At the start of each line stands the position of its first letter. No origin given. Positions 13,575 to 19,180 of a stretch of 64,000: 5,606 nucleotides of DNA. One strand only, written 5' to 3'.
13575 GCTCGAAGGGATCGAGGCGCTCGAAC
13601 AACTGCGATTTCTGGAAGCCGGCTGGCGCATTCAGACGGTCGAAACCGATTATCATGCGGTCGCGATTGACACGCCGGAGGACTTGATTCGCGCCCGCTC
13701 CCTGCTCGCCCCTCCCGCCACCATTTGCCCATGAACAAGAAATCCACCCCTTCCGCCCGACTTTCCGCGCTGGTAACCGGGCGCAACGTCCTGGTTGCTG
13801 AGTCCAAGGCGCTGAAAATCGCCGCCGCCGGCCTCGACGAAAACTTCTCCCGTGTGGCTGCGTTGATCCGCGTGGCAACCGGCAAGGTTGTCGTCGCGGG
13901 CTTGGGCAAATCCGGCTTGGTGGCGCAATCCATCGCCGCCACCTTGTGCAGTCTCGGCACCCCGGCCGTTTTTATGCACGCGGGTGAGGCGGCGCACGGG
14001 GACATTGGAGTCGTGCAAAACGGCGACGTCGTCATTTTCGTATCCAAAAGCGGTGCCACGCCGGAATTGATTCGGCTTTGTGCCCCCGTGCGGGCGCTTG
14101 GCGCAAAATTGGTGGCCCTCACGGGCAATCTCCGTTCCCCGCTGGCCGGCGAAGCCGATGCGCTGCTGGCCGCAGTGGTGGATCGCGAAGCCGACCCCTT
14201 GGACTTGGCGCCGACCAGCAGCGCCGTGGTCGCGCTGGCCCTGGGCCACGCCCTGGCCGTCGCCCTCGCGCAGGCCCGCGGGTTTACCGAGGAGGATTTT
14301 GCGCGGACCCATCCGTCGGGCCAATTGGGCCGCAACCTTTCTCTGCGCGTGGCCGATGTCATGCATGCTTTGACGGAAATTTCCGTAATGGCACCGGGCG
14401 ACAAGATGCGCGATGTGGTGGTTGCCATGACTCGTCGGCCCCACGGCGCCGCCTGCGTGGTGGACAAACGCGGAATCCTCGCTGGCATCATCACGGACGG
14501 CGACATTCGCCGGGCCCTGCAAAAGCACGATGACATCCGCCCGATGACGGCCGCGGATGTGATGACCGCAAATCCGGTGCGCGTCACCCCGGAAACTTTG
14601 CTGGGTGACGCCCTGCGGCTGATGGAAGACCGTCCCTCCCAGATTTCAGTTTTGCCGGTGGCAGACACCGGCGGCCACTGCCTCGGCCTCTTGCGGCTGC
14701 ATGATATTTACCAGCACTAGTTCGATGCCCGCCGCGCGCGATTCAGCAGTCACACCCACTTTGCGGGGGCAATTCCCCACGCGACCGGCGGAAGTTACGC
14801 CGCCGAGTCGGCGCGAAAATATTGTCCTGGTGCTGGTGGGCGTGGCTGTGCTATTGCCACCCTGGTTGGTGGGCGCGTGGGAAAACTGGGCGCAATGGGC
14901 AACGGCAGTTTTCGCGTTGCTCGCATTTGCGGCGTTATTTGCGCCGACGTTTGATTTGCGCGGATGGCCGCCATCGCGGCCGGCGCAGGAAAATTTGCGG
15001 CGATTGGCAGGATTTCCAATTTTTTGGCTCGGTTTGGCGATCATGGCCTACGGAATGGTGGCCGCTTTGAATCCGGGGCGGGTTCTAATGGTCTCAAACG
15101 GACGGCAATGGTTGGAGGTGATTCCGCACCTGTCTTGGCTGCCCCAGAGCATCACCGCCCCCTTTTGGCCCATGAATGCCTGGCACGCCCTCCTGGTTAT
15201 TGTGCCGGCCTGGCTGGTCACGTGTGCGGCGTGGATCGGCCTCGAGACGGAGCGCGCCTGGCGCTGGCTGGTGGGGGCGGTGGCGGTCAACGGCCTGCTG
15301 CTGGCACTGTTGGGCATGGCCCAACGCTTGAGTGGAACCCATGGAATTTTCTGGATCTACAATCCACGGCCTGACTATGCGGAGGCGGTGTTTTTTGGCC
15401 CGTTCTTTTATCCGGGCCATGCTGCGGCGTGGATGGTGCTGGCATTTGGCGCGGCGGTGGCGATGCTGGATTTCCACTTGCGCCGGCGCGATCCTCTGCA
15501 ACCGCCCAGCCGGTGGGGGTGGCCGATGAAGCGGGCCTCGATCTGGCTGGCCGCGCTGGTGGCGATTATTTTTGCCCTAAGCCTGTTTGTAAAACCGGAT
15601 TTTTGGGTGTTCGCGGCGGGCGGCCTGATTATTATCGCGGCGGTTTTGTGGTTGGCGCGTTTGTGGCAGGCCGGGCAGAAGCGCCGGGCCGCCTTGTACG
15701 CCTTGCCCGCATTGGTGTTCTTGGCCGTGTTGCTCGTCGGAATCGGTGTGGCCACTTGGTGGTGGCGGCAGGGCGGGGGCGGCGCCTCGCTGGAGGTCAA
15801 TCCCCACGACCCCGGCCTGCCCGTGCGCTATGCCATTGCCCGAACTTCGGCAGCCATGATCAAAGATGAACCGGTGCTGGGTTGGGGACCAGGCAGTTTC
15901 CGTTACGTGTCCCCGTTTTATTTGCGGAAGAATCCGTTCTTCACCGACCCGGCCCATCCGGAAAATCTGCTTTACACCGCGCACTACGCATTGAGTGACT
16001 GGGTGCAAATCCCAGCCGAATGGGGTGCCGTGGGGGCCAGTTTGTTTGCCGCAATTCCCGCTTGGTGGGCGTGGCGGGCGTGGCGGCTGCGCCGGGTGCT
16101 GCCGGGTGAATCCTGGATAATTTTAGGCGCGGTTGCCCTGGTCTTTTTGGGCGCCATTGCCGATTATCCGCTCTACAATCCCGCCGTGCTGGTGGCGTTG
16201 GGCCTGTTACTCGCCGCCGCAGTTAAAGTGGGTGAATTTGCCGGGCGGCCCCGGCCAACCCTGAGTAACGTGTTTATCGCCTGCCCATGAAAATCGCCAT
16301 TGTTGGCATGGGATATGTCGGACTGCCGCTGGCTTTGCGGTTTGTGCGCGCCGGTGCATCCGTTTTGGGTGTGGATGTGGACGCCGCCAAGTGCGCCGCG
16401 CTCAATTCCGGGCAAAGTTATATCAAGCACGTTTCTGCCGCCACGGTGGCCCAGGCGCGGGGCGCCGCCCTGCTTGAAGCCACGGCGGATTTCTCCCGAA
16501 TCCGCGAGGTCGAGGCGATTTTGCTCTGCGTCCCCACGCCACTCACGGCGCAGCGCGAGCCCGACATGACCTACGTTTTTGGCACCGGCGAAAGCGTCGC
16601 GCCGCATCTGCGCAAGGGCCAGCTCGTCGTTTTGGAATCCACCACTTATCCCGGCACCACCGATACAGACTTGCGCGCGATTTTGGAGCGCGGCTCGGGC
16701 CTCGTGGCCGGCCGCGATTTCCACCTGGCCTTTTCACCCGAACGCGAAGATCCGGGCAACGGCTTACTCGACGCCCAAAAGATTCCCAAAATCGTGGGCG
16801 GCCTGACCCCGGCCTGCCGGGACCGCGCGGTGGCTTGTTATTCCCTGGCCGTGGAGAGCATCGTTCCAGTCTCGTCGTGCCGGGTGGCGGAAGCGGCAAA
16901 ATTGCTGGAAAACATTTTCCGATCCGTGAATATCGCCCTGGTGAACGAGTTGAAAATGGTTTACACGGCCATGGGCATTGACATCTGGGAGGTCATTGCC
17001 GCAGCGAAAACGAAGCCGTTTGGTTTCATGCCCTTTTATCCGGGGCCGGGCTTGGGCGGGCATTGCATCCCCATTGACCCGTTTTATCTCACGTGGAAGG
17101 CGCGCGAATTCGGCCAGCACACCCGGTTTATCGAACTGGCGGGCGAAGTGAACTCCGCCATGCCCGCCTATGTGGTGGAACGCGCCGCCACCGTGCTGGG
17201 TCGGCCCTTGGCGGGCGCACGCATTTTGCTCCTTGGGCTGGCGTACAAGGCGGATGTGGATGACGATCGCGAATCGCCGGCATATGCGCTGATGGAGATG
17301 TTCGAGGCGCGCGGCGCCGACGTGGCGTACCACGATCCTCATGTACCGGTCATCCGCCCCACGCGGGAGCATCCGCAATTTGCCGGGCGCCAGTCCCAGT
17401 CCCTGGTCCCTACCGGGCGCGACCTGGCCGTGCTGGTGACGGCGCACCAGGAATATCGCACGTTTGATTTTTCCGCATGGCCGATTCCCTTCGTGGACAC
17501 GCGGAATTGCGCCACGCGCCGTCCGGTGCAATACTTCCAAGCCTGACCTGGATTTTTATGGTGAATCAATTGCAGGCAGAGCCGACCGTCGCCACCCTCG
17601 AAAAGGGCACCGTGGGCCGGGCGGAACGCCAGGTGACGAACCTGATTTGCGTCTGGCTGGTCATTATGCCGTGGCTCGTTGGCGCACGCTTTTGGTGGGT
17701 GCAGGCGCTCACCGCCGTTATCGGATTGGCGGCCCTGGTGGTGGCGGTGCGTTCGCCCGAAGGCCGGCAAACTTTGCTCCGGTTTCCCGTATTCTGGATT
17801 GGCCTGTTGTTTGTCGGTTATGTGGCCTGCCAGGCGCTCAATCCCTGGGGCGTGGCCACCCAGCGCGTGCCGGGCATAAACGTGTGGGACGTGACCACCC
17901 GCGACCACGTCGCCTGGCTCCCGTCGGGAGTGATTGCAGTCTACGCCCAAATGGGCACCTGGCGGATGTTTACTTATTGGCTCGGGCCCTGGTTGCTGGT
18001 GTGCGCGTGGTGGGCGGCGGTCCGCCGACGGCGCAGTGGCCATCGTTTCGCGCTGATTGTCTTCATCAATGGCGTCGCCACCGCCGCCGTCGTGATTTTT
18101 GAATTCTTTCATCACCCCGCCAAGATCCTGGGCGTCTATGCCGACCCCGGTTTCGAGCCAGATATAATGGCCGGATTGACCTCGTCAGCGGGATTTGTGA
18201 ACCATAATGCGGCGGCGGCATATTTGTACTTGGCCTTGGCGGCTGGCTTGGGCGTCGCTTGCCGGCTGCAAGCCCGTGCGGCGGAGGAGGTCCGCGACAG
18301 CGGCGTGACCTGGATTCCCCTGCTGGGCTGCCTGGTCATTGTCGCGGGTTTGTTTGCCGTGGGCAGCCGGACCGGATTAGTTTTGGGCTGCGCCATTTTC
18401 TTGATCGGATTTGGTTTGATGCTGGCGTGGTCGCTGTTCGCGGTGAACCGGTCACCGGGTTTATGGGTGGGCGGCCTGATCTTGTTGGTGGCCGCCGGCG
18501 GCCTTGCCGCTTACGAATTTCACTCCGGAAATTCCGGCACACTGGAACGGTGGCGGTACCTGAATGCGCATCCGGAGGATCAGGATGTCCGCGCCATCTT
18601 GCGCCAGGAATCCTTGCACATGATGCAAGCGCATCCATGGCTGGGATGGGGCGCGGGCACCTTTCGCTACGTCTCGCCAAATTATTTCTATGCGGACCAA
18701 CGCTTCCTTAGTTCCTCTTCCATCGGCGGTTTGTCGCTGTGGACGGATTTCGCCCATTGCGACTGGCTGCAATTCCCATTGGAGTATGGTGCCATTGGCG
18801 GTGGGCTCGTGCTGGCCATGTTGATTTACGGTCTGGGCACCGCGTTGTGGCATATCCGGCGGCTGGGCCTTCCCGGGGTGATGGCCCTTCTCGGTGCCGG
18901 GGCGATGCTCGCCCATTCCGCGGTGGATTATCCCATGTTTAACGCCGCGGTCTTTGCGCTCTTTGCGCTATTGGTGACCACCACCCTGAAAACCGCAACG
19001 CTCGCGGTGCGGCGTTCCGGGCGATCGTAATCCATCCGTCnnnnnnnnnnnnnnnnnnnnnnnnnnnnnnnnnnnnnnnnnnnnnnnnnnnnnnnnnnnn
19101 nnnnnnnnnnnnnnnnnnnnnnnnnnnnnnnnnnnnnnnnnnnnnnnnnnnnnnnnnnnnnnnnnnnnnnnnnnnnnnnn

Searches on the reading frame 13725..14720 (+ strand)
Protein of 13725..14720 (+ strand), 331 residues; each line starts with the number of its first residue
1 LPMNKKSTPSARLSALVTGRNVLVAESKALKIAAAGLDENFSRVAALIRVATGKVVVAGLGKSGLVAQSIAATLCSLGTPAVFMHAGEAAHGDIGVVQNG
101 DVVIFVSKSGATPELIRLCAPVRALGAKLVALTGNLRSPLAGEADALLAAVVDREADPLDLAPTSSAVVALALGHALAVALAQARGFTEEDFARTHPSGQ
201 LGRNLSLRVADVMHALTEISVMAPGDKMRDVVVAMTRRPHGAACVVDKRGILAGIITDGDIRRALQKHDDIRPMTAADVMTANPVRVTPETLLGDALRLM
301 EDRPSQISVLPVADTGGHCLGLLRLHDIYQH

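Call 32: search_protein_families(library=pfam, proteins=[window:13725-14720:+], max_evalue=0.0001)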
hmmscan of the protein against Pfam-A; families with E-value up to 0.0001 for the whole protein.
window:13725-14720:+ (331 aa): 3 families
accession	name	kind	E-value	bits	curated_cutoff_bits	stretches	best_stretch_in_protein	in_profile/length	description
PF01380.27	SIS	-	3.8e-24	85.4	25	1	54-180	7-131/131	SIS domain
PF00571.33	CBS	-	1.9e-18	66.9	24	2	277-329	2-52/57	CBS domain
PF13580.11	SIS_2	-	5.3e-06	26.9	27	0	97-134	101-138/138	SIS domain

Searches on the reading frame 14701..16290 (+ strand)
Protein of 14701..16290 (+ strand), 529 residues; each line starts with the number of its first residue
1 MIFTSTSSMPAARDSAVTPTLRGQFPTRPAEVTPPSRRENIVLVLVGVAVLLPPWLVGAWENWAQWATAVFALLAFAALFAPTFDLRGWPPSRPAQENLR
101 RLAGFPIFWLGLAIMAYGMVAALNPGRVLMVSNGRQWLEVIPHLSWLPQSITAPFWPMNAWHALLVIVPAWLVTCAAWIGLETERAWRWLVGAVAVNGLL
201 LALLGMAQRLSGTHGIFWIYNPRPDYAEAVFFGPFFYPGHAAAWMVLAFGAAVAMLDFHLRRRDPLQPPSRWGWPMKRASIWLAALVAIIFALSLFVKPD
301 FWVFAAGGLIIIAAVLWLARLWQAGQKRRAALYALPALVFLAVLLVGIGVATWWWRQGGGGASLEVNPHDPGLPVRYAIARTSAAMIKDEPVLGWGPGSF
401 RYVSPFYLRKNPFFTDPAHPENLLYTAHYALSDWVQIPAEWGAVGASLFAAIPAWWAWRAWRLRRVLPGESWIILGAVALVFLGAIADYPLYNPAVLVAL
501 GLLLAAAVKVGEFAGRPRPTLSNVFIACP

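Call 32: search_protein_families(library=pfam, proteins=[window:14701-16290:+], max_evalue=0.0001)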
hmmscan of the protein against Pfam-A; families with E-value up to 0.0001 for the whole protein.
window:14701-16290:+ (529 aa): 1 family
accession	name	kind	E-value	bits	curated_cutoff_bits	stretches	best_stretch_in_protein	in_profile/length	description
PF04932.20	Wzy_C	-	2.2e-05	24.7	31.7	1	281-449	18-148/149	O-Antigen ligase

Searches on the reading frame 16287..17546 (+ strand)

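Call 32: search_protein_families(library=pfam, proteins=[window:16287-17546:+], max_evalue=0.0001)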
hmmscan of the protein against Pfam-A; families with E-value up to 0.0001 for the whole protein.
window:16287-17546:+ (419 aa): 4 families
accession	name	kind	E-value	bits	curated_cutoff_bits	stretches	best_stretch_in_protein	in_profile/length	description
PF03721.20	UDPG_MGDP_dh_N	-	1.3e-43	149.2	27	1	1-179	1-181/187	UDP-glucose/GDP-mannose dehydrogenase family, NAD binding domain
PF00984.24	UDPG_MGDP_dh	-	5.9e-31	106.9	25.4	1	200-290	2-93/94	UDP-glucose/GDP-mannose dehydrogenase family, central domain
PF03720.21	UDPG_MGDP_dh_C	-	1.2e-18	67.8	30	1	314-409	1-101/103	UDP-glucose/GDP-mannose dehydrogenase family, UDP binding domain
PF03446.21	NAD_binding_2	-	1.8e-08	35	21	1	2-136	1-111/161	NAD binding domain of 6-phosphogluconate dehydrogenase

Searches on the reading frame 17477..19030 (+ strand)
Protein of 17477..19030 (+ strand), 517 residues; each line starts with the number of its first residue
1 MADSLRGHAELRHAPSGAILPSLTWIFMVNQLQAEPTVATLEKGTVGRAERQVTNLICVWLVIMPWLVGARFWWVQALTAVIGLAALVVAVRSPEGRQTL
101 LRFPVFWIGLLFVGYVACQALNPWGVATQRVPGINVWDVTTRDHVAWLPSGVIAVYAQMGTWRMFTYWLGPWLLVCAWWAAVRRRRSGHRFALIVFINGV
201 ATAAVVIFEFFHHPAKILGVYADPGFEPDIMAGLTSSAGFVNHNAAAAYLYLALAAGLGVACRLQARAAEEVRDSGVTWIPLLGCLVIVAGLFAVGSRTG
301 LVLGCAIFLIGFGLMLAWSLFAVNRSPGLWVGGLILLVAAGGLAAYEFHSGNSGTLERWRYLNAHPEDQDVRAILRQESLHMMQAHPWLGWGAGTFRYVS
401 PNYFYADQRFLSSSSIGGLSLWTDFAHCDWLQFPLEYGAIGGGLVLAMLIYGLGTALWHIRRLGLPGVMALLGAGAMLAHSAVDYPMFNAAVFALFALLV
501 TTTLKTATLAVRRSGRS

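Call 32: search_protein_families(library=pfam, proteins=[window:17477-19030:+], max_evalue=0.0001)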
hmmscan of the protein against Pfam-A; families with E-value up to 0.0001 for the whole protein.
window:17477-19030:+ (517 aa): 1 family
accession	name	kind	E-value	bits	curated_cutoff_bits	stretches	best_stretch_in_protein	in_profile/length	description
PF04932.20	Wzy_C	-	9.7e-09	35.6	31.7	1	284-444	2-147/149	O-Antigen ligase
